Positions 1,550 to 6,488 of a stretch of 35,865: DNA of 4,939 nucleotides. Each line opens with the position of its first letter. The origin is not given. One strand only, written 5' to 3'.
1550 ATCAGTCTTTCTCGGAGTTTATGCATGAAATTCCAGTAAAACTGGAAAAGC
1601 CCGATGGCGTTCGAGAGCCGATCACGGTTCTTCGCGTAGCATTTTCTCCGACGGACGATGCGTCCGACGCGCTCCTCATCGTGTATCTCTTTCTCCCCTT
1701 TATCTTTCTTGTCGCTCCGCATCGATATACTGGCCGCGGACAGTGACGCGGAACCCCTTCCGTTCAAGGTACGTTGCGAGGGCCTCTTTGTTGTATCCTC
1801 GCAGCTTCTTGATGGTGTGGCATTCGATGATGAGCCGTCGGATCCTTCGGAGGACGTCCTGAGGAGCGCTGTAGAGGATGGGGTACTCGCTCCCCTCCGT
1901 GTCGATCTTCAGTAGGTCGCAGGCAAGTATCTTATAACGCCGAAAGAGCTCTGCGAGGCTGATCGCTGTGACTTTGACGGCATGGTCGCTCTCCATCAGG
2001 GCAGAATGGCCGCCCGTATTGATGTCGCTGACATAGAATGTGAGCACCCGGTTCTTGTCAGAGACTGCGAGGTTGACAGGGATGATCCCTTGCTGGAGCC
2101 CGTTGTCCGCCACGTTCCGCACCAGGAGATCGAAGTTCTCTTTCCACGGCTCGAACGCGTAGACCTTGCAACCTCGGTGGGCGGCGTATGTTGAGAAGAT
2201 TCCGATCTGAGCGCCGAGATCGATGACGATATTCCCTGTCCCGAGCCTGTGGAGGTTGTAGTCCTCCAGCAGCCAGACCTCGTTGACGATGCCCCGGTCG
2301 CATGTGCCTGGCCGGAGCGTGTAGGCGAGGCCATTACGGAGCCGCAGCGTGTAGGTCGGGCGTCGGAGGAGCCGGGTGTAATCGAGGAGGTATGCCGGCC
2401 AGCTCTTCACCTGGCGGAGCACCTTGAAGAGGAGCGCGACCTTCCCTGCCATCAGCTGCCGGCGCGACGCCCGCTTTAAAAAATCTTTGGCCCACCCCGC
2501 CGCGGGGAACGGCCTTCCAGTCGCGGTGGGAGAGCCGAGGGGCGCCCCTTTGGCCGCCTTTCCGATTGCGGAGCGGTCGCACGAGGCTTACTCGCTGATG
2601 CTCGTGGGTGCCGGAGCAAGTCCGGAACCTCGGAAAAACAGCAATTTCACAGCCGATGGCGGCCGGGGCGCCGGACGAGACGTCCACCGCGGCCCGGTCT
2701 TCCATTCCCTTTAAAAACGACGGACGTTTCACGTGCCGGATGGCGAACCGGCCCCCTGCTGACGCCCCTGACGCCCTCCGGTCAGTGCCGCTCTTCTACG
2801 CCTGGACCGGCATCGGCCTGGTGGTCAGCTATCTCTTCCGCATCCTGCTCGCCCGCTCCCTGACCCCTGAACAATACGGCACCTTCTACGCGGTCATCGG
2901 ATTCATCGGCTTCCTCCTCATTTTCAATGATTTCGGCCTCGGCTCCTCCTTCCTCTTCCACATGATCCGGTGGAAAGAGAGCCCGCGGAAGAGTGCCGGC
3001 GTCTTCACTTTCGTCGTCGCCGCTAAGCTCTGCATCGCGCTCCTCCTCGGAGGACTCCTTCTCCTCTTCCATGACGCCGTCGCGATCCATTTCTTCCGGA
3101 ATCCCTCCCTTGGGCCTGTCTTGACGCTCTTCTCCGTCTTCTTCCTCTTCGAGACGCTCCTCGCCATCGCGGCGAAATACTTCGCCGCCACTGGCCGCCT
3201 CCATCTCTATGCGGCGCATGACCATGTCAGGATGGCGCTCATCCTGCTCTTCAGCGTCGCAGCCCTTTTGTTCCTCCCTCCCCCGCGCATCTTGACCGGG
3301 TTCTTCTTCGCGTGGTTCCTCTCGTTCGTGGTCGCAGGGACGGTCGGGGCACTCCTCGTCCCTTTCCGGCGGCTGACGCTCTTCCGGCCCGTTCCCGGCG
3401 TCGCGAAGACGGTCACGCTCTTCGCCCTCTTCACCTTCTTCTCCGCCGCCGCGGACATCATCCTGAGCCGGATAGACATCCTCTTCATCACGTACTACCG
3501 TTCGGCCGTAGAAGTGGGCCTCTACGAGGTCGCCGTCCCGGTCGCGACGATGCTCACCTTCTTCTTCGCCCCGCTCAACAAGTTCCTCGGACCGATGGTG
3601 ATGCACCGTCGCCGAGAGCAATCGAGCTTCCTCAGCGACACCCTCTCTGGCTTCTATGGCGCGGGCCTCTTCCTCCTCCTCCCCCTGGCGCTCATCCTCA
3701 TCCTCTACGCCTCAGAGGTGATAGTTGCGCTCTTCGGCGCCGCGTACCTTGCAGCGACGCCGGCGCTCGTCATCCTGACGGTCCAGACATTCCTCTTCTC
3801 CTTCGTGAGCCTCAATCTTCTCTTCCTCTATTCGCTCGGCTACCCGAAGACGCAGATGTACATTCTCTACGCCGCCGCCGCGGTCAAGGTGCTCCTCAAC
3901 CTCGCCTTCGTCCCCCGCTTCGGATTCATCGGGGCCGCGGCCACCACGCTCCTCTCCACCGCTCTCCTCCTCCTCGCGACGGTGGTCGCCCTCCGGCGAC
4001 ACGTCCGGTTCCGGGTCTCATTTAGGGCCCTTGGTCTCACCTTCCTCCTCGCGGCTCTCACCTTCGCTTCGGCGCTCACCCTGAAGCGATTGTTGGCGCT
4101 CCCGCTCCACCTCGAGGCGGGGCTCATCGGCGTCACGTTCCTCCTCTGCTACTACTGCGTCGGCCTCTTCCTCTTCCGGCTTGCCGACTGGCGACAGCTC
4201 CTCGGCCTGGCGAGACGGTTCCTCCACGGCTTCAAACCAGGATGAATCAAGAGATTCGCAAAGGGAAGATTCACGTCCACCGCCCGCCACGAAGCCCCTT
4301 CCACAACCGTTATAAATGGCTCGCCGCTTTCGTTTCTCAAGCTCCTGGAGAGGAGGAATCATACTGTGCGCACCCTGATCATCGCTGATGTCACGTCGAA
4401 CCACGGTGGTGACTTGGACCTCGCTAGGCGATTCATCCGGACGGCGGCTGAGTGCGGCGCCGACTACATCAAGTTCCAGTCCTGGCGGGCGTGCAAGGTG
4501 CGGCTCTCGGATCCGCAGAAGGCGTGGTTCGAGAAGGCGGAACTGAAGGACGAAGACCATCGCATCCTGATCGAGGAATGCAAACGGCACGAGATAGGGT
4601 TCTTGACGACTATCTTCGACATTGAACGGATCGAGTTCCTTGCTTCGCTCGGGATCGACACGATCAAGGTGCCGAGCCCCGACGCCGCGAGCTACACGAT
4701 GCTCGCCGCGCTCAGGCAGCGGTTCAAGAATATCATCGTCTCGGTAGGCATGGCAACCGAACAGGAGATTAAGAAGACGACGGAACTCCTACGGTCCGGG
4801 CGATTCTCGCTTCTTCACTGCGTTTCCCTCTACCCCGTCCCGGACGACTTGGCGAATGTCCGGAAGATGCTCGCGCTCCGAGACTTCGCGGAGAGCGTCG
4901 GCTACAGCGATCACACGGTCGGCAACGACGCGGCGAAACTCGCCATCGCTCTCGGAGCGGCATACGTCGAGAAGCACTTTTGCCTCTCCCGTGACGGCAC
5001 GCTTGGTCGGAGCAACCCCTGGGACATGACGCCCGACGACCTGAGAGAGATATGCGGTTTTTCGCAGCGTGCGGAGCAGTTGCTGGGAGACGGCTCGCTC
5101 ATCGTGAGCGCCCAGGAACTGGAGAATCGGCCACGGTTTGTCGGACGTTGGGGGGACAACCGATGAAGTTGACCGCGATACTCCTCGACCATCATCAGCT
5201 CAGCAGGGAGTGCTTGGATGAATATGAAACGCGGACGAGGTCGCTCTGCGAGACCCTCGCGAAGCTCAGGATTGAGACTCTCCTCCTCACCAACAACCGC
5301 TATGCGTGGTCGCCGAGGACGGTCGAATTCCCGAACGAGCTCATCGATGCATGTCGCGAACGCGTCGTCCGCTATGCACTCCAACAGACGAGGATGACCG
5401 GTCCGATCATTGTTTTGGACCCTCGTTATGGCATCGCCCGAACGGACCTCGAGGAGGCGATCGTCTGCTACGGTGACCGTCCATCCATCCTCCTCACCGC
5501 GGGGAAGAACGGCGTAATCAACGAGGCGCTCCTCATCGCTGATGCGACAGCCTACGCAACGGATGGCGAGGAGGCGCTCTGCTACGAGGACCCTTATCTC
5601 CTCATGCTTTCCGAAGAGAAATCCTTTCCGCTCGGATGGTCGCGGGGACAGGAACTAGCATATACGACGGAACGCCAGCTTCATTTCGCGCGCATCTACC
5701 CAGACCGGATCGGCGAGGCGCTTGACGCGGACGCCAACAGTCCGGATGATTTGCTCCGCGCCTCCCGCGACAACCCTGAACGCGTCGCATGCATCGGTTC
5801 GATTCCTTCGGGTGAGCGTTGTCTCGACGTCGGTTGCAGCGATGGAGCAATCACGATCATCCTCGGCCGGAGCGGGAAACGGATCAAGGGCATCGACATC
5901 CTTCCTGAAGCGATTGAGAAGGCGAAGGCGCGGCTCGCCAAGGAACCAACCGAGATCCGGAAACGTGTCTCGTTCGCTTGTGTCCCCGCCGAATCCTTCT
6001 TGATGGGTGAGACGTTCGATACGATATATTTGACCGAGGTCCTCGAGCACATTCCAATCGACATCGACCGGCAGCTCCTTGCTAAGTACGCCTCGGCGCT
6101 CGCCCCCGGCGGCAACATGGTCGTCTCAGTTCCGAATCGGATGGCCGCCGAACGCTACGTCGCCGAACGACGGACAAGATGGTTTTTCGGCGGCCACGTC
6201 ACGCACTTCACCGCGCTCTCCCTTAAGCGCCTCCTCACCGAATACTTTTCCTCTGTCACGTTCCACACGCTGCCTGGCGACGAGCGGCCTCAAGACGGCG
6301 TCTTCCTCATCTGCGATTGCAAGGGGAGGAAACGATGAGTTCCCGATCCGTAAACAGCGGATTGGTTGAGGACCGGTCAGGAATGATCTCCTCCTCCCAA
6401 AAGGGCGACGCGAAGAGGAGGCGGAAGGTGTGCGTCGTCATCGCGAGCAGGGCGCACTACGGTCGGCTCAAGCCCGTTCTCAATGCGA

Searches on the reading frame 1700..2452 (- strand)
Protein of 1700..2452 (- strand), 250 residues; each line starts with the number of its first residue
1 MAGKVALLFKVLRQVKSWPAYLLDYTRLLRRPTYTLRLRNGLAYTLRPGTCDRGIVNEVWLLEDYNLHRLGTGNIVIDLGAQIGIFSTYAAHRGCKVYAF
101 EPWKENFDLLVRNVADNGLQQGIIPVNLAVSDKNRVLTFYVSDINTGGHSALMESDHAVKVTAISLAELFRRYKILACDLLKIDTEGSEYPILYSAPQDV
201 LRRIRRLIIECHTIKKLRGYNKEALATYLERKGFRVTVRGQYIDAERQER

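Call 38: search_protein_families(library=pfam, proteins=[window:1700-2452:-], max_evalue=0.0001)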
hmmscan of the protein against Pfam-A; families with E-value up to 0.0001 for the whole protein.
window:1700-2452:- (250 aa): 1 family
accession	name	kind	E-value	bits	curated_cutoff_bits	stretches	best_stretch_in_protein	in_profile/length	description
PF05050.19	Methyltransf_21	-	8.7e-20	72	22.7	1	78-236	1-173/173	Methyltransferase FkbM domain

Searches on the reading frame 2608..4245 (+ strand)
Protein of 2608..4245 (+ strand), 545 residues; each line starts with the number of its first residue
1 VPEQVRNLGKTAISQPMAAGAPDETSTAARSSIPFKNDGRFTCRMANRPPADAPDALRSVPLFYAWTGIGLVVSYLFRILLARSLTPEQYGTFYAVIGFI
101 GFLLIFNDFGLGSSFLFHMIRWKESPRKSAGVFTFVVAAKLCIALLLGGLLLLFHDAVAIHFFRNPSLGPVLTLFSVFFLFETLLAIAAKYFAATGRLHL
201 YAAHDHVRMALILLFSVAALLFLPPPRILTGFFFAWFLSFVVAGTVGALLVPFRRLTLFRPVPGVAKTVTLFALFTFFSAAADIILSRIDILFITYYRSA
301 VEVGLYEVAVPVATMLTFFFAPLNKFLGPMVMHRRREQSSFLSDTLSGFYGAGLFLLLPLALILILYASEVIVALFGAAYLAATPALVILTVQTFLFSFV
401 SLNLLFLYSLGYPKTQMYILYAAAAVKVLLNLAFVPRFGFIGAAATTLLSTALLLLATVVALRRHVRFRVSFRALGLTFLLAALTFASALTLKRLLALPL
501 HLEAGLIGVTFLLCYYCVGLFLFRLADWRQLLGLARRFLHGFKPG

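Call 38: search_protein_families(library=pfam, proteins=[window:2608-4245:+], max_evalue=0.0001)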
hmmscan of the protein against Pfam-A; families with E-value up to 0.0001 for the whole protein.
window:2608-4245:+ (545 aa): 2 families
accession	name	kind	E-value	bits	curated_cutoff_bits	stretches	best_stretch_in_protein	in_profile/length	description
PF13440.11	Polysacc_synt_3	-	1.8e-17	64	23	1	80-384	1-292/293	Polysaccharide biosynthesis protein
PF01943.22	Polysacc_synt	-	3.4e-15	56.6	28.2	1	69-325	14-263/274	Polysaccharide biosynthesis protein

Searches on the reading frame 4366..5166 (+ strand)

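Call 38: search_protein_families(library=pfam, proteins=[window:4366-5166:+], max_evalue=0.0001)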
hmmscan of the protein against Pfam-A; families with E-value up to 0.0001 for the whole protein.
window:4366-5166:+ (266 aa): 1 family
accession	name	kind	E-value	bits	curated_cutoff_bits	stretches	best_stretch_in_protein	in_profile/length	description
PF03102.20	NeuB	-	8.2e-54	183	22.1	1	24-243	2-239/241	NeuB family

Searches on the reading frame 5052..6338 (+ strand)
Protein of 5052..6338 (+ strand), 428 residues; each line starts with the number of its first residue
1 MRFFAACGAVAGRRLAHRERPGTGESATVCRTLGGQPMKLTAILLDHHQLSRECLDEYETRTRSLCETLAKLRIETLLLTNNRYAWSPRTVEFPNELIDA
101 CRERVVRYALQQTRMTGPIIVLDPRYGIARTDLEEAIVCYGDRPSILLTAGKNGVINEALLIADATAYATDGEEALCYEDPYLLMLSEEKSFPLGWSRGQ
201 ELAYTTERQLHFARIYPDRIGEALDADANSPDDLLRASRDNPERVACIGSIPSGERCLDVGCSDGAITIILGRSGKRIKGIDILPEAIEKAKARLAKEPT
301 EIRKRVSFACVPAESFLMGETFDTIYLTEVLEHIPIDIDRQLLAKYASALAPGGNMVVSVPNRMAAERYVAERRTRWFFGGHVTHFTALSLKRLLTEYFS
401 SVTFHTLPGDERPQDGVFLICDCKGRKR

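Call 38: search_protein_families(library=pfam, proteins=[window:5052-6338:+], max_evalue=0.0001)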
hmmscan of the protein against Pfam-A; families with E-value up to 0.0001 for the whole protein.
window:5052-6338:+ (428 aa): 6 families
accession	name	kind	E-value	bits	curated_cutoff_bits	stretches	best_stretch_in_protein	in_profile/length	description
PF13489.12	Methyltransf_23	-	6.1e-20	72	27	1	249-398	18-157/164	Methyltransferase domain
PF08242.18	Methyltransf_12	-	7.3e-14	52.7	30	1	258-355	1-97/98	Methyltransferase domain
PF13649.12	Methyltransf_25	-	2.4e-13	51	27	1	258-354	2-97/97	Methyltransferase domain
PF08241.18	Methyltransf_11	-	6.1e-13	49.7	21.2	1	258-357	1-94/95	Methyltransferase domain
PF13847.12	Methyltransf_31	-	2e-11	44.2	27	1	253-364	3-115/145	Methyltransferase domain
PF05401.17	NodS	-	2.2e-07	31.3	24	1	257-335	47-120/201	Nodulation protein S (NodS)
